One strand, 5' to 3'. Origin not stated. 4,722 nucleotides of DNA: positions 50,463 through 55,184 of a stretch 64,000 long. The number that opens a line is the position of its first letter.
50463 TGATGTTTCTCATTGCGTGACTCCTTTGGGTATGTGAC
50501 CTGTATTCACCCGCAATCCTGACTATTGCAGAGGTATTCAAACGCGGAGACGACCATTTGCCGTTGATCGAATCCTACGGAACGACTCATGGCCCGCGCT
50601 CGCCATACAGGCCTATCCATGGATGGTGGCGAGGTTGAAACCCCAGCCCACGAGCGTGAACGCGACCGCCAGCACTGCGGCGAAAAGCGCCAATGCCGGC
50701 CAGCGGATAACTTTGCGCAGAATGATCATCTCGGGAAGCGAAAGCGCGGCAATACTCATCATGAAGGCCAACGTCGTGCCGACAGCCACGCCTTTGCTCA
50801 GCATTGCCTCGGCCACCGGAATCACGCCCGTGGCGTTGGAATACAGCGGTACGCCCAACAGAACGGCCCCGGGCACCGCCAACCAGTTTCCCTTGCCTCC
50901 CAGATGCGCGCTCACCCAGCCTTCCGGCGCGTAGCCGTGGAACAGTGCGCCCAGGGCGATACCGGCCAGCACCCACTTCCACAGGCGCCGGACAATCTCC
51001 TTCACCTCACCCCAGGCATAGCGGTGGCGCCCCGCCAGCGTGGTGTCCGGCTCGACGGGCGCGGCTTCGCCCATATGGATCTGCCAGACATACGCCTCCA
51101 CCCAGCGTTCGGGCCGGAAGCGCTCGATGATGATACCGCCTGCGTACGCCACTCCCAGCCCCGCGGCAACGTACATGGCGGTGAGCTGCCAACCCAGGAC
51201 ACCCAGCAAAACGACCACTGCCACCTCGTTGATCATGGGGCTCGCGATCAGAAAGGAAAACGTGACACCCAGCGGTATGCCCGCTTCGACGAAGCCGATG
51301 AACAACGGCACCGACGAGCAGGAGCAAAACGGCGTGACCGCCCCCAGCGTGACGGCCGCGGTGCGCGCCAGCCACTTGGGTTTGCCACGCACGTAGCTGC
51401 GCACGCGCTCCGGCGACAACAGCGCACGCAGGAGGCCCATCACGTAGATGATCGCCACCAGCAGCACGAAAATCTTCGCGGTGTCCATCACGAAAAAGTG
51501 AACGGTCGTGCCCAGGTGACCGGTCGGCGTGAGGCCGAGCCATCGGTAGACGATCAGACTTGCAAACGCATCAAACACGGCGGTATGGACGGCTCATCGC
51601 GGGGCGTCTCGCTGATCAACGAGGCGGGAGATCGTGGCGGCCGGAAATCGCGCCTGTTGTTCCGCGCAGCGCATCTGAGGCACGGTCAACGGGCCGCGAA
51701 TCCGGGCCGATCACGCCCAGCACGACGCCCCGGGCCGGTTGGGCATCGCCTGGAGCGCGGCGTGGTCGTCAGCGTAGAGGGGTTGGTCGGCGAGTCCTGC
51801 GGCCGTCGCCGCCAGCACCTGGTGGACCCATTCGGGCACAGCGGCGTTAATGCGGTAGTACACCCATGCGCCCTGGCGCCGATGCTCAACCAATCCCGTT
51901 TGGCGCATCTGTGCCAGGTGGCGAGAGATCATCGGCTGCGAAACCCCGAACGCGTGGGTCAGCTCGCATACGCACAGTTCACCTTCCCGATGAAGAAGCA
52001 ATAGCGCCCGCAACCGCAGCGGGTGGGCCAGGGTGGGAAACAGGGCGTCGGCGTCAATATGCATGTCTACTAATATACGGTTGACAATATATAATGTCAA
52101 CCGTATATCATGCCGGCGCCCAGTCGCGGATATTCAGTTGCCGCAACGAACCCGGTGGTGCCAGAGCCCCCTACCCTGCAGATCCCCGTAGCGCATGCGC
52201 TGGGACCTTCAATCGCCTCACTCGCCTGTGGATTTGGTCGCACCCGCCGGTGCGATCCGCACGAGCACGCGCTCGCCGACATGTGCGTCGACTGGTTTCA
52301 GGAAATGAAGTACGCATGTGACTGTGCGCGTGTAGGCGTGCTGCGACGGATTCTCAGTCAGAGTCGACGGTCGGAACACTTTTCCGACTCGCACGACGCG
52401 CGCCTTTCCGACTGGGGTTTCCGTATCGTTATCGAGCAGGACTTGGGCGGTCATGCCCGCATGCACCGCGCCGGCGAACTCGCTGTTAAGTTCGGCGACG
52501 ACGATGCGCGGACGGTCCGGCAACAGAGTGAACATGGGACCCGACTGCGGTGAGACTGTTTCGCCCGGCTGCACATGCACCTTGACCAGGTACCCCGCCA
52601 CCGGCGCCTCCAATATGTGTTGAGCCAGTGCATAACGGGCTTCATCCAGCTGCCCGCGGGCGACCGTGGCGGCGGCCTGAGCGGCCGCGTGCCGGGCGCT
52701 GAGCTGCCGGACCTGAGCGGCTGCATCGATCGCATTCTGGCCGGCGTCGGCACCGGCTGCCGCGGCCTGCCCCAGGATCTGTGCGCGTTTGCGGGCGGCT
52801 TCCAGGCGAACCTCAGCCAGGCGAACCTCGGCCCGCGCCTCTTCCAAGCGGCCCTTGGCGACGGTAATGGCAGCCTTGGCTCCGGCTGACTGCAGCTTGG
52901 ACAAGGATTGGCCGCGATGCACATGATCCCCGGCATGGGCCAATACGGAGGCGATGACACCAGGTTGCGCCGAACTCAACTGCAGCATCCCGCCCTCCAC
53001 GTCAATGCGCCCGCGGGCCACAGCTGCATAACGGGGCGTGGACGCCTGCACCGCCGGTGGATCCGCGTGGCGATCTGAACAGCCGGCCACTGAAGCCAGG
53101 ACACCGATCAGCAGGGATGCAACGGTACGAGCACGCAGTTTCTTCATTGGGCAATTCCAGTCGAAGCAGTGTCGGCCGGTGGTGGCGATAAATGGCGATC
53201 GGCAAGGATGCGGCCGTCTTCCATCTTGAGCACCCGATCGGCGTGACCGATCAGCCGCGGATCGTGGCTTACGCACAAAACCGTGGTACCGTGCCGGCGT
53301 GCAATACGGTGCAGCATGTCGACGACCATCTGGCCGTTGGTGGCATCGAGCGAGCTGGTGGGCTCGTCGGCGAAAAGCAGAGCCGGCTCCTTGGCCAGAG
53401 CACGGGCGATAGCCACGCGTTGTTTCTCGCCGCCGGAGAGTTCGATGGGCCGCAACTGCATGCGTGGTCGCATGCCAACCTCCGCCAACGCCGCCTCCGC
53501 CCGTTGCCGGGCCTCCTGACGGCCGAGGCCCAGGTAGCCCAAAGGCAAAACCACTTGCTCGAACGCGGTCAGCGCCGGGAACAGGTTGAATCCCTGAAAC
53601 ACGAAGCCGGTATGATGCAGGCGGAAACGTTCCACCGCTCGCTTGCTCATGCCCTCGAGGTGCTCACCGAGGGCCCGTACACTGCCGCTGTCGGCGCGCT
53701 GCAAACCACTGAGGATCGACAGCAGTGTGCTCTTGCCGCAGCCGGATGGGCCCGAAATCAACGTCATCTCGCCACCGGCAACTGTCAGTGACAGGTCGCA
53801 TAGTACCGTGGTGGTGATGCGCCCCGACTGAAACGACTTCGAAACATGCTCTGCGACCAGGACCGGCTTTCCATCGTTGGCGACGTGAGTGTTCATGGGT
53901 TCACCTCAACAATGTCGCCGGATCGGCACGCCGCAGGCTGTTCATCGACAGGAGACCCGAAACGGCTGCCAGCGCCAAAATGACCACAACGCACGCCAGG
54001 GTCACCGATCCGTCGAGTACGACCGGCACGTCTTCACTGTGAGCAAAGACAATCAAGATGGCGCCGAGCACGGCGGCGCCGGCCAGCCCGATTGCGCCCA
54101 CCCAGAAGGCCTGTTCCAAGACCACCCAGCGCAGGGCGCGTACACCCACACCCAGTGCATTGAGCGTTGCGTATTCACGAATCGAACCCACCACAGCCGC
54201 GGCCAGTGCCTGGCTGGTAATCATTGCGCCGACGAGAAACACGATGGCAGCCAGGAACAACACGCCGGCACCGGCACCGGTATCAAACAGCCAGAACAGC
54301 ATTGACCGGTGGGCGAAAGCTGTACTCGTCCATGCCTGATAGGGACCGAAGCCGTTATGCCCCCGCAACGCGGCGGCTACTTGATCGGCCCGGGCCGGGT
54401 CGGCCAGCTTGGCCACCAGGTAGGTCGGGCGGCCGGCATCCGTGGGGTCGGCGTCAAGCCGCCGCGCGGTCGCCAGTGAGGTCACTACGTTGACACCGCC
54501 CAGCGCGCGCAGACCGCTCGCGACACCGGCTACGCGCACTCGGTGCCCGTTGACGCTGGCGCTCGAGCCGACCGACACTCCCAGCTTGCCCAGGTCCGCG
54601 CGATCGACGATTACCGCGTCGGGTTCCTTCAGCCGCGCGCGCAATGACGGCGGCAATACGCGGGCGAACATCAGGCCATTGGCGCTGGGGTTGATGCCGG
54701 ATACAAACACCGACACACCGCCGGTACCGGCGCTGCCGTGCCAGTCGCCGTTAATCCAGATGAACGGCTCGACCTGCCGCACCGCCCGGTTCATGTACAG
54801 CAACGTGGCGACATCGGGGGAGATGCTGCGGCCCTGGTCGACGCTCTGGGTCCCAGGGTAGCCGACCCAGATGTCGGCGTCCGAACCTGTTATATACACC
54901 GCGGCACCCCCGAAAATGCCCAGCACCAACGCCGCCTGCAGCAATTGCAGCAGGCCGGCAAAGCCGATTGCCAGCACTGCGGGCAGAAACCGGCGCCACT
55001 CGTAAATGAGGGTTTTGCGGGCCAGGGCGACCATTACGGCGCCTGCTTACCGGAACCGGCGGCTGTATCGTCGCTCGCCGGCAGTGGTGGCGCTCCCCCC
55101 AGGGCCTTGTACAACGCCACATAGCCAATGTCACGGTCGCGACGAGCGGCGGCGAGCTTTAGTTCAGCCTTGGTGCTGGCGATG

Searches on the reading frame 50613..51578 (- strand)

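Call 38: search_protein_families(library=pfam, proteins=[window:50613-51578:-], max_evalue=0.00001)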
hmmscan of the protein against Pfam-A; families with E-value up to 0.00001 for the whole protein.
window:50613-51578:- (321 aa): 1 family
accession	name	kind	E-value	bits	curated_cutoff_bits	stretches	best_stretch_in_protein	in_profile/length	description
PF03773.19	ArsP_1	-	9.4e-64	215.8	32.3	1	22-312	2-290/294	Predicted permease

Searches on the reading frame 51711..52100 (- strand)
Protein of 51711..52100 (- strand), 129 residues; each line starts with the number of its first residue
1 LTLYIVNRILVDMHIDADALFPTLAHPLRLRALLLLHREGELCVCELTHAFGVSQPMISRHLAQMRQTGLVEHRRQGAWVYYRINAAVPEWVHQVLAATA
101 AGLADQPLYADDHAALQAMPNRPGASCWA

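Call 38: search_protein_families(library=pfam, proteins=[window:51711-52100:-], max_evalue=0.00001)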
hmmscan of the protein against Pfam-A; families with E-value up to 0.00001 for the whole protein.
window:51711-52100:- (129 aa): 2 families
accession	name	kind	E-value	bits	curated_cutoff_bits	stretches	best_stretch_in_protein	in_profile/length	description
PF01022.26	HTH_5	-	1.2e-14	54.3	22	1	27-72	2-46/47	Bacterial regulatory protein, arsR family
PF12840.13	HTH_20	-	2.9e-06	27.6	27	1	24-74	1-51/51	Helix-turn-helix domain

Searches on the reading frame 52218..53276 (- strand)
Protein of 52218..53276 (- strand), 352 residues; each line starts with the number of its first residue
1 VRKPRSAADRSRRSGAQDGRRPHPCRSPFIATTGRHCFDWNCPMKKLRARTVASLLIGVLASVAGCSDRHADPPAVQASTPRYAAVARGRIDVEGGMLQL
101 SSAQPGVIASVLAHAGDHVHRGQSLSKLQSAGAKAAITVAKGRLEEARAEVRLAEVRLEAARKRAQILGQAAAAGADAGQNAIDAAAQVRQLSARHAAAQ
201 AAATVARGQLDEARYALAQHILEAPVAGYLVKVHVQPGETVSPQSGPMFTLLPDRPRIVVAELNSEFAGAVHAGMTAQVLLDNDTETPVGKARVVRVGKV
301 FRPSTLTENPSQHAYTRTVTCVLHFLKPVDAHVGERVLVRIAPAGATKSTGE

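Call 39: search_protein_families(library=pfam, proteins=[window:52218-53276:-], max_evalue=0.00001)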
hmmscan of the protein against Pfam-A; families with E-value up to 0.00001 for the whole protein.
window:52218-53276:- (352 aa): 2 families
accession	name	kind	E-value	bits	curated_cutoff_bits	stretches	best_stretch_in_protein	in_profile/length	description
PF13437.12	HlyD_3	-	5.3e-10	40.4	22.2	1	222-304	2-83/106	HlyD family secretion protein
PF13533.13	Biotin_lipoyl_2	-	5.1e-06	26.6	29.8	0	99-123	2-26/32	Biotin-lipoyl like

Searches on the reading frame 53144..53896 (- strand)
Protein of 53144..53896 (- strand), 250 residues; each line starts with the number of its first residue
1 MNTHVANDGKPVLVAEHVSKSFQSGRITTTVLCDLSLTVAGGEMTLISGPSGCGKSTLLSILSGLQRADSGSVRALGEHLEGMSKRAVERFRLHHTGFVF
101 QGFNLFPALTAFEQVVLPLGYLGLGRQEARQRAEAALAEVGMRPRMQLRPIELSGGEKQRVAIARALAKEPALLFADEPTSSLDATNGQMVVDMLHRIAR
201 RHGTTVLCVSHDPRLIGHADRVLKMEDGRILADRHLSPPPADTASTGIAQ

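Call 38: search_protein_families(library=pfam, proteins=[window:53144-53896:-], max_evalue=0.00001)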
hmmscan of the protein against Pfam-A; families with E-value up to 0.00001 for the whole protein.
window:53144-53896:- (250 aa): 3 families
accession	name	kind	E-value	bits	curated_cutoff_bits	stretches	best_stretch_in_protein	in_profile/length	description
PF00005.33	ABC_tran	-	1.6e-33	116.7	25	1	34-181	3-137/137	ABC transporter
PF02463.25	SMC_N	-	2.6e-08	34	40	0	146-226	130-212/220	RecF/RecN/SMC N terminal domain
PF13304.12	AAA_21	-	3e-07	31.2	27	0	45-94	2-50/304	AAA domain, putative AbiEii toxin, Type IV TA system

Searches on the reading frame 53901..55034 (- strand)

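Call 38: search_protein_families(library=pfam, proteins=[window:53901-55034:-], max_evalue=0.00001)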
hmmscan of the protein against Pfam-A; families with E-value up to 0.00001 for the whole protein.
window:53901-55034:- (377 aa): 2 families
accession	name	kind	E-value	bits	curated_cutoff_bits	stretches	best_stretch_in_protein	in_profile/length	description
PF02687.27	FtsX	-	1.6e-10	41.5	25.5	1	260-372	2-120/120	FtsX-like permease C-terminal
PF12704.14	MacB_PCD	-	6.7e-09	36.8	27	1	37-224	22-205/207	MacB-like periplasmic core domain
